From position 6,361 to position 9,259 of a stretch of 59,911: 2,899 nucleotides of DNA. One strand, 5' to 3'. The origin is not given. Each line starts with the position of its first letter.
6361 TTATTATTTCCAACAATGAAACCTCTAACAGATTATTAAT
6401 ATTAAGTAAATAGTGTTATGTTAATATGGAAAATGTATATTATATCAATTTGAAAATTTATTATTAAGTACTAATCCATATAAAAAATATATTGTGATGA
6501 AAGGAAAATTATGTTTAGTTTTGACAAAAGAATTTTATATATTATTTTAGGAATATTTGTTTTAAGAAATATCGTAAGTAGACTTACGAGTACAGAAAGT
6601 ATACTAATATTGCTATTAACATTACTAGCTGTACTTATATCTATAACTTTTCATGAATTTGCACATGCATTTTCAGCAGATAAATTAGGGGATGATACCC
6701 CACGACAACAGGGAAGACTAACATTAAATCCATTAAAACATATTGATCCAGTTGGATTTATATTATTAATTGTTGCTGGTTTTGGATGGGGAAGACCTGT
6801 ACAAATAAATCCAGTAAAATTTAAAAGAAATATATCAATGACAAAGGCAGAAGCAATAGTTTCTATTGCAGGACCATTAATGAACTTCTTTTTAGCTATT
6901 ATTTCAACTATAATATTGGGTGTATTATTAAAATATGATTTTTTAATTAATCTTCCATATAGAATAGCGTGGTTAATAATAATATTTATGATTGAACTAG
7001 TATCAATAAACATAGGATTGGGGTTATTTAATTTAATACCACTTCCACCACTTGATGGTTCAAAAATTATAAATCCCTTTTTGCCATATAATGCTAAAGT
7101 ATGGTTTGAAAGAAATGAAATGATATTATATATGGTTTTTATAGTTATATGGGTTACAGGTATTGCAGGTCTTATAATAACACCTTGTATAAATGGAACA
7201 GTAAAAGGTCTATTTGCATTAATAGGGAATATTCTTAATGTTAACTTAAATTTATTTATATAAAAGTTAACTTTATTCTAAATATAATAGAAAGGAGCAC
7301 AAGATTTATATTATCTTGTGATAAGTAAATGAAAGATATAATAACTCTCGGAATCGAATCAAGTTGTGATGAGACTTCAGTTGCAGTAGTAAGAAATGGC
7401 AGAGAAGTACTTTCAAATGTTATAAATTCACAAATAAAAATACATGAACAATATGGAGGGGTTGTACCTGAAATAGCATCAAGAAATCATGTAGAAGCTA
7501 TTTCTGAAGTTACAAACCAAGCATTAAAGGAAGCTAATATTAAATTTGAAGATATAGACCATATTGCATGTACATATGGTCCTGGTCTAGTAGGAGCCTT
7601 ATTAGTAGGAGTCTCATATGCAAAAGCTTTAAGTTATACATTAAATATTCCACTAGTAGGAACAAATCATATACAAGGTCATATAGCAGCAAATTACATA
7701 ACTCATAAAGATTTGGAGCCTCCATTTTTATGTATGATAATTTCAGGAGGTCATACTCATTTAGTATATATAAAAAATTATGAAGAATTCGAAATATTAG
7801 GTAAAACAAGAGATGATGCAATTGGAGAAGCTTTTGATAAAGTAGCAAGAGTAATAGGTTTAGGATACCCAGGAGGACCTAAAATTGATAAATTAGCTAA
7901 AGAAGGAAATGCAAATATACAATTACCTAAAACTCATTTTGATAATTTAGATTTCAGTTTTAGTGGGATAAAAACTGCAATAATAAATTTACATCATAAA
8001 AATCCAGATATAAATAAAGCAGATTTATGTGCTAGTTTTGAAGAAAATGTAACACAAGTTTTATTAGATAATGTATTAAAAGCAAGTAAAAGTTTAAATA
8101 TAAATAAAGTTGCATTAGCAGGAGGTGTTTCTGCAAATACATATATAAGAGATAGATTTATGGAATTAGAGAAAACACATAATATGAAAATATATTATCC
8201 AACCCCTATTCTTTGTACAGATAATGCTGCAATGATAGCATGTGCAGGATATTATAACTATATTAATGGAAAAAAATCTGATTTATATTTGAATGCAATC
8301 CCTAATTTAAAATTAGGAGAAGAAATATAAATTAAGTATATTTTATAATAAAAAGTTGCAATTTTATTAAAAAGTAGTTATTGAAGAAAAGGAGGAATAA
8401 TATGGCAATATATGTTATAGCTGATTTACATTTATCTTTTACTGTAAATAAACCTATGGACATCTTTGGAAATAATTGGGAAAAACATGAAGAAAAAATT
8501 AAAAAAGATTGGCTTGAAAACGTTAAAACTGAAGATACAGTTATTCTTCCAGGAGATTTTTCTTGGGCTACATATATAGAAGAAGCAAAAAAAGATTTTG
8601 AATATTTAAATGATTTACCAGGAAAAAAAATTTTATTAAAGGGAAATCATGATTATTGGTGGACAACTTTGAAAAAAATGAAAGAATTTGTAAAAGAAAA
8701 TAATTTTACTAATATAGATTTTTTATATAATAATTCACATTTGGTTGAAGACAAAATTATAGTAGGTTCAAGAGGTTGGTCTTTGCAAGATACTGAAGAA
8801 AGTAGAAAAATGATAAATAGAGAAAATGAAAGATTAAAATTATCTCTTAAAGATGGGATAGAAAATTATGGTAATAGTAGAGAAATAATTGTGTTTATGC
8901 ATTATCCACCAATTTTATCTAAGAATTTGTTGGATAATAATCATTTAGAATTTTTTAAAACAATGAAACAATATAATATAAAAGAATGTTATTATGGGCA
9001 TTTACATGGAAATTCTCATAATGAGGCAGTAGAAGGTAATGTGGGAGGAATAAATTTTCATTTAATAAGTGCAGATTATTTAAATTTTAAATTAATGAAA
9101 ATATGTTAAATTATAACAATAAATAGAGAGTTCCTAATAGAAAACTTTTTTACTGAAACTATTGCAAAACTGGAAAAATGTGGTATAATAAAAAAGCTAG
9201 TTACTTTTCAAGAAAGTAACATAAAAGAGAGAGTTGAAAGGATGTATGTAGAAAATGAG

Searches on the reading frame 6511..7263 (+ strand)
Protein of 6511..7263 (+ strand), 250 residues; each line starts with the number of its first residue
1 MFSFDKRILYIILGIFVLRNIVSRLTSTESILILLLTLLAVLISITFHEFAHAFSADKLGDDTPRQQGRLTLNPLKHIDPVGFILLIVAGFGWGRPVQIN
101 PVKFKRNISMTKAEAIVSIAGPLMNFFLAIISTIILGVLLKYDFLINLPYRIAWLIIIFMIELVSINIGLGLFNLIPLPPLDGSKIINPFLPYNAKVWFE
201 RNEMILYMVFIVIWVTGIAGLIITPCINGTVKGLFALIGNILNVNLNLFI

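Call 76: search_protein_families(library=pfam, proteins=[window:6511-7263:+], max_evalue=0.00001)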
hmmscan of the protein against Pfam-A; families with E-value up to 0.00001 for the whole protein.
window:6511-7263:+ (250 aa): 1 family
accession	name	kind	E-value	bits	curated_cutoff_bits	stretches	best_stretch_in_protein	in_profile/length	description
PF02163.28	Peptidase_M50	-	2.3e-14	53.7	27.2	1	159-215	162-219/221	Peptidase family M50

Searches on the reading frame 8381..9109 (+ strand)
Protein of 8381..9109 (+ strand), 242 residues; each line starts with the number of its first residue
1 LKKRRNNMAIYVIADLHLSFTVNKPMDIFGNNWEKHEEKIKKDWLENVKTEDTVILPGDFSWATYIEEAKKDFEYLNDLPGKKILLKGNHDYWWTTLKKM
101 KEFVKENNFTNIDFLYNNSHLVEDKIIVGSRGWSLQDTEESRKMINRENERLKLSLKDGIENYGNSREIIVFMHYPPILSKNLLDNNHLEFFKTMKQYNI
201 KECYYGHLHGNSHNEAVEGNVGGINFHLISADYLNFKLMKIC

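Call 76: search_protein_families(library=pfam, proteins=[window:8381-9109:+], max_evalue=0.00001)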
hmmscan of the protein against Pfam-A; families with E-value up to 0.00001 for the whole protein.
window:8381-9109:+ (242 aa): 1 family
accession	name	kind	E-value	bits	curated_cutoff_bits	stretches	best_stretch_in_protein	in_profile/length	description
PF00149.33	Metallophos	-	2.5e-12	48.1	21.5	1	8-210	1-190/191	Calcineurin-like phosphoesterase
